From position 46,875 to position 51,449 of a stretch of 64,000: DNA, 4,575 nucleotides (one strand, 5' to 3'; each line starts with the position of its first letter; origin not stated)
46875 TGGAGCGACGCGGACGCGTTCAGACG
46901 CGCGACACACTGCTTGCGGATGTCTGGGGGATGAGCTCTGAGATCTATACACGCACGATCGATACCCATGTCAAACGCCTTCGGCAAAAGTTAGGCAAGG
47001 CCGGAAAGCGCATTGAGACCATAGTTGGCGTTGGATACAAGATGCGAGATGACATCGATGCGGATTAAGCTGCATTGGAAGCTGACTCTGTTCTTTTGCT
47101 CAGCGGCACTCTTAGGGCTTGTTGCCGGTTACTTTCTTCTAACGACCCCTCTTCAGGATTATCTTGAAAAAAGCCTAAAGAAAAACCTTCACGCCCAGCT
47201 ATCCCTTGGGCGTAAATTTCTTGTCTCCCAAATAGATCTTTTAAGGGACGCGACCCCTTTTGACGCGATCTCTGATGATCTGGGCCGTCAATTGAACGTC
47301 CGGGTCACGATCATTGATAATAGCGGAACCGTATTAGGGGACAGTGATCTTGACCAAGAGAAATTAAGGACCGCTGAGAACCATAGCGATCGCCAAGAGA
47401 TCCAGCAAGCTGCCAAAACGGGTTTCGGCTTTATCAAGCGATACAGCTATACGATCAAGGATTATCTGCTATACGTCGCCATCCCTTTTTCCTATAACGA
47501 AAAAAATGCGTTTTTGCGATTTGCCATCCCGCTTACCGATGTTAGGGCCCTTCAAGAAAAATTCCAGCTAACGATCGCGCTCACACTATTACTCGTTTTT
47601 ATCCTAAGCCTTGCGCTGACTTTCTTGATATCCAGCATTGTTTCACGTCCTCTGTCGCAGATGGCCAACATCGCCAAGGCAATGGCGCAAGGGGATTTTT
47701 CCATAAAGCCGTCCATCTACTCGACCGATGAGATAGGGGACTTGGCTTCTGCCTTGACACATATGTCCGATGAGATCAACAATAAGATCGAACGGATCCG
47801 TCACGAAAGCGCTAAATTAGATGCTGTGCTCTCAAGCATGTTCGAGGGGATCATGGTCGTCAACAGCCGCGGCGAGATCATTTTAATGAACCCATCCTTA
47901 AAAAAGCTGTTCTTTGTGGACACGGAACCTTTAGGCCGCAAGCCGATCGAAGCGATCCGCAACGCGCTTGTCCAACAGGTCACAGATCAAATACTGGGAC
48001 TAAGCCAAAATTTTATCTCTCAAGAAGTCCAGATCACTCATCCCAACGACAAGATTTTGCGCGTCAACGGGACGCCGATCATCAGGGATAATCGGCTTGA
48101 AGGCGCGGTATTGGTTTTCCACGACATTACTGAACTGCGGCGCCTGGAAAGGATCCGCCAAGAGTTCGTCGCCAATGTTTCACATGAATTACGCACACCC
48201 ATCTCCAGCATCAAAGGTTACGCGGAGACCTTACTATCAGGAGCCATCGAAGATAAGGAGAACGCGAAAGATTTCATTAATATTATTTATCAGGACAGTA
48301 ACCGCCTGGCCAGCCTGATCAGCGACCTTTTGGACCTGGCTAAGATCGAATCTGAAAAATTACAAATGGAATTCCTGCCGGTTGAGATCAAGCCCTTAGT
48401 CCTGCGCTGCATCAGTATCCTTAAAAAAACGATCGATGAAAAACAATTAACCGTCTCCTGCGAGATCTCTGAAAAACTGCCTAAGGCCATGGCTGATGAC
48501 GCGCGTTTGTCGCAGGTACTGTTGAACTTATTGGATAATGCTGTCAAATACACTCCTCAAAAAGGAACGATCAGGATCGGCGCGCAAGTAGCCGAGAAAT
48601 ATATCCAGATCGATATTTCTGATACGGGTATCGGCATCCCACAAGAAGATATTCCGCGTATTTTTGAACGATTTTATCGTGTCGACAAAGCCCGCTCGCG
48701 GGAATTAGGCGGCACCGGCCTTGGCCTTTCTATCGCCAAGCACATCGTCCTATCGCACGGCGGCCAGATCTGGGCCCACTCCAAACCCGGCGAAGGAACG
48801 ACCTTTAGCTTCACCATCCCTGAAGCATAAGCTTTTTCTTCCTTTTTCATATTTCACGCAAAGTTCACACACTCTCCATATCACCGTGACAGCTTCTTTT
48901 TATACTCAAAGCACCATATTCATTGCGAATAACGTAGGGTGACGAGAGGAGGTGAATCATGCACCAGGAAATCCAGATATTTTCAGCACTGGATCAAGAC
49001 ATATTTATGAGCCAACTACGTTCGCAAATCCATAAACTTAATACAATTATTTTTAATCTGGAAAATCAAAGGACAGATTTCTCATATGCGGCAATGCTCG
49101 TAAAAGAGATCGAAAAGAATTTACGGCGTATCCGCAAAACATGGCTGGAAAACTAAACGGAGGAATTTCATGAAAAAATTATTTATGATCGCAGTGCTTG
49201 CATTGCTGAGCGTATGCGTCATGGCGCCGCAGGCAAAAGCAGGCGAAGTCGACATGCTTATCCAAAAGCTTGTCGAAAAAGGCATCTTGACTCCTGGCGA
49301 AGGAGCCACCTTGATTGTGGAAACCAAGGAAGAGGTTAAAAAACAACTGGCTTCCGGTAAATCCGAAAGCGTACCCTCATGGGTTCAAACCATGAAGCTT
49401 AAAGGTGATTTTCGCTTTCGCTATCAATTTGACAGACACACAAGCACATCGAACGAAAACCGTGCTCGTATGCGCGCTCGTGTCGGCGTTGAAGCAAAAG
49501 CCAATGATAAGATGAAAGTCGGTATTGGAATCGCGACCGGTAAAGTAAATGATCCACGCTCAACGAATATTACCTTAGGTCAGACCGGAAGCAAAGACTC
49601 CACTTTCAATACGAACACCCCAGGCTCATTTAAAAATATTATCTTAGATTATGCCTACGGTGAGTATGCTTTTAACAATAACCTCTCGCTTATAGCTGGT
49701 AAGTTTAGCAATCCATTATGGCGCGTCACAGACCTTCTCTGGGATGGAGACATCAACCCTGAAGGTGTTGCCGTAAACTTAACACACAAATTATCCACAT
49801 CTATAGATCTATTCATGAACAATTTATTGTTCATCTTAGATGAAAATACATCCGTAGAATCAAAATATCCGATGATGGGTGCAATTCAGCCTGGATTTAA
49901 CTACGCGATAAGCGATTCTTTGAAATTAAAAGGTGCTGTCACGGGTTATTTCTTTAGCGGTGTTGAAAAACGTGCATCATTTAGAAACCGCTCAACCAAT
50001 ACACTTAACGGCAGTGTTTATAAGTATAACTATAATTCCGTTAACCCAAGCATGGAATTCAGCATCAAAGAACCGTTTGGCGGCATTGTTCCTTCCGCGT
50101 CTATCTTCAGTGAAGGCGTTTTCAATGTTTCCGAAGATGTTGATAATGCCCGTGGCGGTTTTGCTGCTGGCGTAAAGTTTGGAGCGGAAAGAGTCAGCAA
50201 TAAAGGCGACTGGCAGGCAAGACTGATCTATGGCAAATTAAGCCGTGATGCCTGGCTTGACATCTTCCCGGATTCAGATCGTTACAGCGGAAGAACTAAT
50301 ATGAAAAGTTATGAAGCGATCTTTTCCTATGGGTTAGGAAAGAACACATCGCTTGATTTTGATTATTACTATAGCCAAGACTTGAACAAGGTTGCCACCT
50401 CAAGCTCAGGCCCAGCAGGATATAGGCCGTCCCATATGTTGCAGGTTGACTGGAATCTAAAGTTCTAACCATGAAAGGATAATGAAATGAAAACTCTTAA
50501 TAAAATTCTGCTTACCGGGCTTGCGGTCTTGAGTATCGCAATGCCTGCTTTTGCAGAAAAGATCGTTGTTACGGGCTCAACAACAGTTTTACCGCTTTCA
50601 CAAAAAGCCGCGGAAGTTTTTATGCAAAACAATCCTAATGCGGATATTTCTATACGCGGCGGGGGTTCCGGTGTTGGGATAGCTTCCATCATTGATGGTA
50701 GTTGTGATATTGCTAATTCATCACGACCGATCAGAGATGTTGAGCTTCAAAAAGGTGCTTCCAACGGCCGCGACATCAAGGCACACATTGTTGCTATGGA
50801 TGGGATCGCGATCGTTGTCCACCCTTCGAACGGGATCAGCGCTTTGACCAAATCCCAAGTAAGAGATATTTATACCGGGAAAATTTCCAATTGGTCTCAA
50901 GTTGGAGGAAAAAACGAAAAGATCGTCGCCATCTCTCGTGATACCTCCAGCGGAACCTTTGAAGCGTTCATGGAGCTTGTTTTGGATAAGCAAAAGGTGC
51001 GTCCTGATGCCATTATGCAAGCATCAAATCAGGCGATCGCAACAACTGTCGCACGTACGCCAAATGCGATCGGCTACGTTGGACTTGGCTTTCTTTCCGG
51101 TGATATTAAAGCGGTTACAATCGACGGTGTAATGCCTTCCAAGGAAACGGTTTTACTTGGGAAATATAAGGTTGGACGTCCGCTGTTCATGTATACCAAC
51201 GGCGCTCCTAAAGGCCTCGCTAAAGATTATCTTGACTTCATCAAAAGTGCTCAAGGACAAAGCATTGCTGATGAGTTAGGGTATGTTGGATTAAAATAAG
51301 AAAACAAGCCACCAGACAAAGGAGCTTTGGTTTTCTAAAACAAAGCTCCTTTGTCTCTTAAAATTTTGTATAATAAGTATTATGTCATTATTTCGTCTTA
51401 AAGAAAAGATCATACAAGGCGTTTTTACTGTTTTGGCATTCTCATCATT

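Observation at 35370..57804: Roughly 20 kb same-strand phosphate locus with two complete pst-phoU systems, a two-component pair, two porins, arsC and ppk2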

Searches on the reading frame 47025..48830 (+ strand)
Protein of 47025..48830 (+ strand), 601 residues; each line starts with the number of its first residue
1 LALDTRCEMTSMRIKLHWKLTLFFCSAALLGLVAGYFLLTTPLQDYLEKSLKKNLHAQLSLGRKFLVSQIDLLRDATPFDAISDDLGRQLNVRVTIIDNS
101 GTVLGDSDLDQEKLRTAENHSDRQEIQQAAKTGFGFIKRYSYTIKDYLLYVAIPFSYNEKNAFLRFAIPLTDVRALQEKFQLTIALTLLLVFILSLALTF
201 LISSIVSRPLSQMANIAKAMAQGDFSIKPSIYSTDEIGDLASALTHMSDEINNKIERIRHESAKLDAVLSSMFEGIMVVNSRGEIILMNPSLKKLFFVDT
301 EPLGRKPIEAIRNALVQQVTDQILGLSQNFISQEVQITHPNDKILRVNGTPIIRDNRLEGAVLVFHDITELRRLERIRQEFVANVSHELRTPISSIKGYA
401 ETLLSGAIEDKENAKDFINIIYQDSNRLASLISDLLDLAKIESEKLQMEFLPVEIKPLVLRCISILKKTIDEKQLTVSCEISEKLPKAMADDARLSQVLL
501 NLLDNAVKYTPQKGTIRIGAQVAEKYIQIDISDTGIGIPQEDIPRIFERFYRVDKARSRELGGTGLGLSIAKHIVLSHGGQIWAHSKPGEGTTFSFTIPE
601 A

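Call 4: search_protein_families(library=pfam, proteins=[window:47025-48830:+])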
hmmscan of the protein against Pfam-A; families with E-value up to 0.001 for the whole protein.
window:47025-48830:+ (601 aa): 9 families
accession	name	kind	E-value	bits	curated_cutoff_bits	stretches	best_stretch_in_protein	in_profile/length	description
PF02518.31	HATPase_c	-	1.4e-35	122.6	26.4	1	491-600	2-109/111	Histidine kinase-, DNA gyrase B-, and HSP90-like ATPase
PF00512.31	HisKA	-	1.3e-21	76.8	26.9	1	378-444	2-66/66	His Kinase A (phospho-acceptor) domain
PF00672.30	HAMP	-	1.4e-11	45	25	1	202-252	2-52/53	HAMP domain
PF16736.11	sCache_like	-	2e-06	28.6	27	1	80-159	33-106/117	Single Cache-like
PF13426.13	PAS_9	-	2.5e-06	28.1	27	1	274-370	2-103/103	PAS domain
PF00989.32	PAS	-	6.8e-06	26.5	22.6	1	264-368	2-113/113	PAS fold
PF12860.13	PAS_7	-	3.7e-05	24.3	27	0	269-375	1-114/115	PAS fold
PF13589.12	HATPase_c_3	-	6.5e-05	23.4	25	0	496-577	4-86/137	Histidine kinase-, DNA gyrase B-, and HSP90-like ATPase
PF13596.12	PAS_10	-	0.00044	21.3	22.1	0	265-369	1-106/106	PAS domain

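Call 7: search_protein_families(library=ncbifam, proteins=[window:47025-48830:+], max_evalue=0.00001)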
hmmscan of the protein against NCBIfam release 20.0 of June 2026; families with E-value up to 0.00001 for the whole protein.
window:47025-48830:+ (601 aa): 90 families (the best 25 are shown)
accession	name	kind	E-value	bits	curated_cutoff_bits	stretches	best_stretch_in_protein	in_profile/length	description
NF046044.1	PnpS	equivalog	1.8e-134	448.7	400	1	209-599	1-390/390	two-component system histidine kinase PnpS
NF033092.0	HK_WalK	equivalog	9.9e-125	417.4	725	1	17-599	6-593/594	cell wall metabolism sensor histidine kinase WalK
TIGR02966.1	phoR_proteo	equivalog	2.8e-90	302.7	334.2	1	260-598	3-333/333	phosphate regulon sensor histidine kinase PhoR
NF033093.1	HK_VicK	exception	8e-78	262.1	680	1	178-599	10-434/448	cell wall metabolism sensor histidine kinase VicK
NF053855.1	HisKinPhoRBctds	equivalog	4e-77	260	500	1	48-598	30-581/583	two-component system sensor histidine kinase PhoR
NF045911.1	TCSHisKinNblS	equivalog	4.3e-68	230.2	1000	1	181-598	181-618/621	two-component system sensor histidine kinase NblS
NF008468.0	PRK11360.1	equivalog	5.7e-67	226.5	646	1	170-599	184-607/616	two-component system sensor histidine kinase AtoS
NF047874.1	MASE3_PAS_HK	subfamily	4.4e-61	207.5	560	1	189-599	193-624/655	MASE3 domain-containing sensor histidine kinase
NF040691.1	MtrAB_MtrB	equivalog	7.7e-61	206.6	450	2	366-600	259-492/507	MtrAB system histidine kinase MtrB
TIGR01386.1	cztS_silS_copS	subfamily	3e-60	204.5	292.55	2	379-599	242-457/457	heavy metal sensor histidine kinase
NF041947.1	LuxQ_Vibrio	equivalog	4.7e-58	196.8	1200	1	172-599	265-695/843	quorum-sensing autoinducer 2 sensor kinase/phosphatase LuxQ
NF008318.0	PRK11107.1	equivalog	4.4e-57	193.8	890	1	375-598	290-516/920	two-component sensor histidine kinase BarA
NF041735.1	hist_kin_RppB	equivalog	7e-57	193.2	400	1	378-599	216-438/438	two-component system sensor histidine kinase RppB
NF008312.0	PRK11100.1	equivalog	5.3e-56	190.4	356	2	379-600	257-474/477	two-component system sensor histidine kinase CreC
NF012163.2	BaeS_SmeS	equivalog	5.3e-56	190.4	500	2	371-595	233-453/457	sensor histidine kinase efflux regulator BaeS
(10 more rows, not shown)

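Call 9: find_related_loci(query=window:47025-48830:+, collection=genome_contigs, flank=10000)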
Query window:47025-48830:+ (601 aa) in genome_contigs; peptide patterns used: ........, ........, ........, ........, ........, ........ (x = any residue, [..] = any of these).
119 stretches matched a pattern; 25 encode a relative of the query (tblastn E <= 1e-3); 25 distinct loci.
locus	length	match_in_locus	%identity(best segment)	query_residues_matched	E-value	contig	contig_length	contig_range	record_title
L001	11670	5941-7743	98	1-601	0e+0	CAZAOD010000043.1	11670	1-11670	MAG TPA_asm: uncultured Planctomycetales bacterium isolate binchicken_co173_225 genome assembly, contig: NODE_18698_leng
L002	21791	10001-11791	55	2-601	0e+0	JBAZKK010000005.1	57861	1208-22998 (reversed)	MAG: Candidatus Omnitrophota bacterium isolate SO_2017_LW4_141 scaffold_1415_c1_LW137-91_2017, whole genome shotgun sequ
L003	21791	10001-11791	56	2-601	0e+0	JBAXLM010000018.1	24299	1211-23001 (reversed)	MAG: Candidatus Omnitrophota bacterium isolate ELA427 MAG427_18, whole genome shotgun sequence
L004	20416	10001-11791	56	2-601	0e+0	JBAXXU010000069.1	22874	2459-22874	MAG: Bacteroidota bacterium isolate ELA747 MAG747_69, whole genome shotgun sequence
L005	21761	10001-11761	56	12-601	0e+0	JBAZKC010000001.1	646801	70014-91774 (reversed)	MAG: Candidatus Omnitrophota bacterium isolate SO_2017_LW4_134 scaffold_32_c1_LW137-91_2017, whole genome shotgun sequen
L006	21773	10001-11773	51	11-601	0e+0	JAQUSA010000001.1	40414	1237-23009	MAG: Candidatus Omnitrophota bacterium isolate STD1_86 NODE_1920_length_40414_cov_6.938938_Sandtown_D1, whole genome sho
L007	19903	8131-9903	51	11-601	0e+0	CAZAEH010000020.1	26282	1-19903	MAG TPA_asm: uncultured Planctomycetia bacterium isolate binchicken_co117_58 genome assembly, contig: NODE_3503_length_2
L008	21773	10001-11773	50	11-601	0e+0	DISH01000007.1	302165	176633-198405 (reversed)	MAG TPA_asm: Candidatus Omnitrophica bacterium UBA6215 UBA6215_contig_1665, whole genome shotgun sequence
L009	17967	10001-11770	51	12-601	0e+0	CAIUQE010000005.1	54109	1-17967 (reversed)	MAG: Candidatus Omnitrophica bacterium isolate MJ-2014-D6_bin-075 genome assembly, contig: bin-075:05/49, whole genome s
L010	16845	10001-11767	49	11-599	0e+0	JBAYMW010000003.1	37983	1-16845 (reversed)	MAG: Candidatus Omnitrophota bacterium isolate SO_2016_LW1_5 scaffold00855_LW64-88_2016, whole genome shotgun sequence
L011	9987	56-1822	49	11-599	0e+0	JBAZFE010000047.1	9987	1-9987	MAG: Candidatus Omnitrophota bacterium isolate SO_2017_LW3_142 NODE_21375_length_9987_cov_2.765010_LW162_2017, whole gen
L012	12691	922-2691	50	12-601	0e+0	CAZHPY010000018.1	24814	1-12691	MAG TPA_asm: uncultured Planctomycetia bacterium isolate binchicken_co220_179 genome assembly, contig: NODE_1193_length_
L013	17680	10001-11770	48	12-601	0e+0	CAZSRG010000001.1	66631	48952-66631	MAG TPA_asm: uncultured Planctomycetia bacterium isolate binchicken_co256_334 genome assembly, contig: NODE_368_length_6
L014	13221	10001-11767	48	12-600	0e+0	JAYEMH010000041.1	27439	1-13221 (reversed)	MAG: Candidatus Ratteibacteria bacterium isolate MAG086 MAG086_41, whole genome shotgun sequence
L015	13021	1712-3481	46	12-601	2e-176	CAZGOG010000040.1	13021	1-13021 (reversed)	MAG TPA_asm: uncultured Planctomycetia bacterium isolate binchicken_co334_259 genome assembly, contig: NODE_8618_length_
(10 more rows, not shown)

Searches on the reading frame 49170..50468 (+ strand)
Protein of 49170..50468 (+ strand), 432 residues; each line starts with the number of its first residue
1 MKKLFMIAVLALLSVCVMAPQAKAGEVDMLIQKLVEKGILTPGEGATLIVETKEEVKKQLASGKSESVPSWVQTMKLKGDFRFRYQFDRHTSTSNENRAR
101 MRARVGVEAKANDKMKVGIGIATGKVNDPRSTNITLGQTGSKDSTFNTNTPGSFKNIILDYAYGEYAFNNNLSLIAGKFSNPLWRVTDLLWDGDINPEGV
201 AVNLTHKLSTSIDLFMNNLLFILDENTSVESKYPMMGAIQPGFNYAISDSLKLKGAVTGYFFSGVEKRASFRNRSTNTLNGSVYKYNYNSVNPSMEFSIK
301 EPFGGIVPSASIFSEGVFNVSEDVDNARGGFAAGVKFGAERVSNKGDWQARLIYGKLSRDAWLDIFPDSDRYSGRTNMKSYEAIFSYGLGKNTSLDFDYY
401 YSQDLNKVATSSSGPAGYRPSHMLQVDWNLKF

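Call 4: search_protein_families(library=pfam, proteins=[window:49170-50468:+])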
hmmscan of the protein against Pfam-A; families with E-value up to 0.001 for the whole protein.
window:49170-50468:+ (432 aa): 1 family
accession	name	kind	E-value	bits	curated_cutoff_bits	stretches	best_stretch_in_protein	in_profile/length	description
PF16930.11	Porin_5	-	4.8e-48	164.4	22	3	92-277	155-340/535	Putative porin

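Call 7: search_protein_families(library=ncbifam, proteins=[window:49170-50468:+], max_evalue=0.00001)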
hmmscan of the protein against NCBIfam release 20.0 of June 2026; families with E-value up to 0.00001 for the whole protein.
window:49170-50468:+ (432 aa): 0 families

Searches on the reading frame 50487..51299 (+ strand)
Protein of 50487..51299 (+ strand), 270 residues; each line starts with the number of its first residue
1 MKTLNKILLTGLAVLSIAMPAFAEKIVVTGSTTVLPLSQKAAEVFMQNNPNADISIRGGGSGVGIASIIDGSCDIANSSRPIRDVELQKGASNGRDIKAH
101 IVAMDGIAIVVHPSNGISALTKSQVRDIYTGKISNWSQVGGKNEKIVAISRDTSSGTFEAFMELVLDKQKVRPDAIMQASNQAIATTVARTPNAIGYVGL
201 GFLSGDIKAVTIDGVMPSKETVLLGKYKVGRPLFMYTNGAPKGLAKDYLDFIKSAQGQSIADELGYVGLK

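Call 4: search_protein_families(library=pfam, proteins=[window:50487-51299:+])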
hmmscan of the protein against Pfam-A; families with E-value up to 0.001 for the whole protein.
window:50487-51299:+ (270 aa): 3 families
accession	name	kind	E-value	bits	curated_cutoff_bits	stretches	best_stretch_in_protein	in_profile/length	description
PF12849.12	PBP_like_2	-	3.1e-45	155.4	27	1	24-254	10-265/267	PBP superfamily domain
PF12727.12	PBP_like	-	3.9e-11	42.9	27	1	43-197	2-149/193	PBP superfamily domain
PF13531.11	SBP_bac_11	-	2.1e-07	31.4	25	1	28-266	3-226/227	Bacterial extracellular solute-binding protein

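Call 7: search_protein_families(library=ncbifam, proteins=[window:50487-51299:+], max_evalue=0.00001)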
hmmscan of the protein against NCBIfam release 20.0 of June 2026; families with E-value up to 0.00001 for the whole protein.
window:50487-51299:+ (270 aa): 4 families
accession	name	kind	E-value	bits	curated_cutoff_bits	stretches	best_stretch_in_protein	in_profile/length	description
TIGR02136.1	ptsS_2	subfamily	6e-84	281.7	206.6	1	23-267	38-293/295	phosphate ABC transporter substrate-binding protein PstS family protein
TIGR00975.1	3a0107s03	equivalog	2.9e-16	59.4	205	1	28-204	3-201/315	phosphate ABC transporter substrate-binding protein PstS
TIGR04505.1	PtsS_plasma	equivalog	1.7e-11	44.1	175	1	141-204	202-265/334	phosphate ABC transporter substrate-binding protein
NF008171.0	PRK10918.1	equivalog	5.4e-07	28.9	339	0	3-139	7-139/346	phosphate ABC transporter substrate-binding protein PstS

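Call 30: search_solved_structures(query=window:50487-51299:+, show_alignments=3, max_evalue=1e-10)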
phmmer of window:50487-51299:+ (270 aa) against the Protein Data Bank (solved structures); distinct sequences matched with E-value up to 1e-10: 12.
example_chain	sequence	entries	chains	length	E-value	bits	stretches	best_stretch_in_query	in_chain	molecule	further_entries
4q8r_A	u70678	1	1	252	1.8e-40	142.3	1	25-262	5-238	Phosphate ABC transporter, phosphate-binding protein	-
4gd5_A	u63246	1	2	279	2.9e-40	141.6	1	25-262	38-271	Phosphate ABC transporter, phosphate-binding protein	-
1twy_A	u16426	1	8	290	1.8e-36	129.2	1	21-267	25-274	ABC transporter, periplasmic substrate-binding protein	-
4ecf_A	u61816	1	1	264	4.8e-35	124.5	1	23-267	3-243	ABC-type phosphate transport system, periplasmic component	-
4n13_A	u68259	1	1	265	5.2e-34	121.1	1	24-270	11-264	Phosphate ABC transporter, periplasmic phosphate-binding protein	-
4exl_A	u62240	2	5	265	1.7e-33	119.4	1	24-269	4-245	Phosphate-binding protein pstS 1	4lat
4h1x_A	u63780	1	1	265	2.4e-33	119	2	146-264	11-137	Phosphate-binding protein pstS 2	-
4jwo_A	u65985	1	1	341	8.9e-31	110.5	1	15-267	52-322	Phosphate binding protein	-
9l8j_A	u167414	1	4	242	3.8e-27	98.7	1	23-259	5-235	Sll0540 protein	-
4pqj_A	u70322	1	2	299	2.6e-23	86.1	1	28-269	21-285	Phosphate binding protein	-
4omb_A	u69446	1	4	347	3.4e-23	85.7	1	27-269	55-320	Phosphate binding protein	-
9jwy_A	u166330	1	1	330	1.8e-12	50.6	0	24-183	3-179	Phosphate ABC transporter, periplasmic phosphate-binding protein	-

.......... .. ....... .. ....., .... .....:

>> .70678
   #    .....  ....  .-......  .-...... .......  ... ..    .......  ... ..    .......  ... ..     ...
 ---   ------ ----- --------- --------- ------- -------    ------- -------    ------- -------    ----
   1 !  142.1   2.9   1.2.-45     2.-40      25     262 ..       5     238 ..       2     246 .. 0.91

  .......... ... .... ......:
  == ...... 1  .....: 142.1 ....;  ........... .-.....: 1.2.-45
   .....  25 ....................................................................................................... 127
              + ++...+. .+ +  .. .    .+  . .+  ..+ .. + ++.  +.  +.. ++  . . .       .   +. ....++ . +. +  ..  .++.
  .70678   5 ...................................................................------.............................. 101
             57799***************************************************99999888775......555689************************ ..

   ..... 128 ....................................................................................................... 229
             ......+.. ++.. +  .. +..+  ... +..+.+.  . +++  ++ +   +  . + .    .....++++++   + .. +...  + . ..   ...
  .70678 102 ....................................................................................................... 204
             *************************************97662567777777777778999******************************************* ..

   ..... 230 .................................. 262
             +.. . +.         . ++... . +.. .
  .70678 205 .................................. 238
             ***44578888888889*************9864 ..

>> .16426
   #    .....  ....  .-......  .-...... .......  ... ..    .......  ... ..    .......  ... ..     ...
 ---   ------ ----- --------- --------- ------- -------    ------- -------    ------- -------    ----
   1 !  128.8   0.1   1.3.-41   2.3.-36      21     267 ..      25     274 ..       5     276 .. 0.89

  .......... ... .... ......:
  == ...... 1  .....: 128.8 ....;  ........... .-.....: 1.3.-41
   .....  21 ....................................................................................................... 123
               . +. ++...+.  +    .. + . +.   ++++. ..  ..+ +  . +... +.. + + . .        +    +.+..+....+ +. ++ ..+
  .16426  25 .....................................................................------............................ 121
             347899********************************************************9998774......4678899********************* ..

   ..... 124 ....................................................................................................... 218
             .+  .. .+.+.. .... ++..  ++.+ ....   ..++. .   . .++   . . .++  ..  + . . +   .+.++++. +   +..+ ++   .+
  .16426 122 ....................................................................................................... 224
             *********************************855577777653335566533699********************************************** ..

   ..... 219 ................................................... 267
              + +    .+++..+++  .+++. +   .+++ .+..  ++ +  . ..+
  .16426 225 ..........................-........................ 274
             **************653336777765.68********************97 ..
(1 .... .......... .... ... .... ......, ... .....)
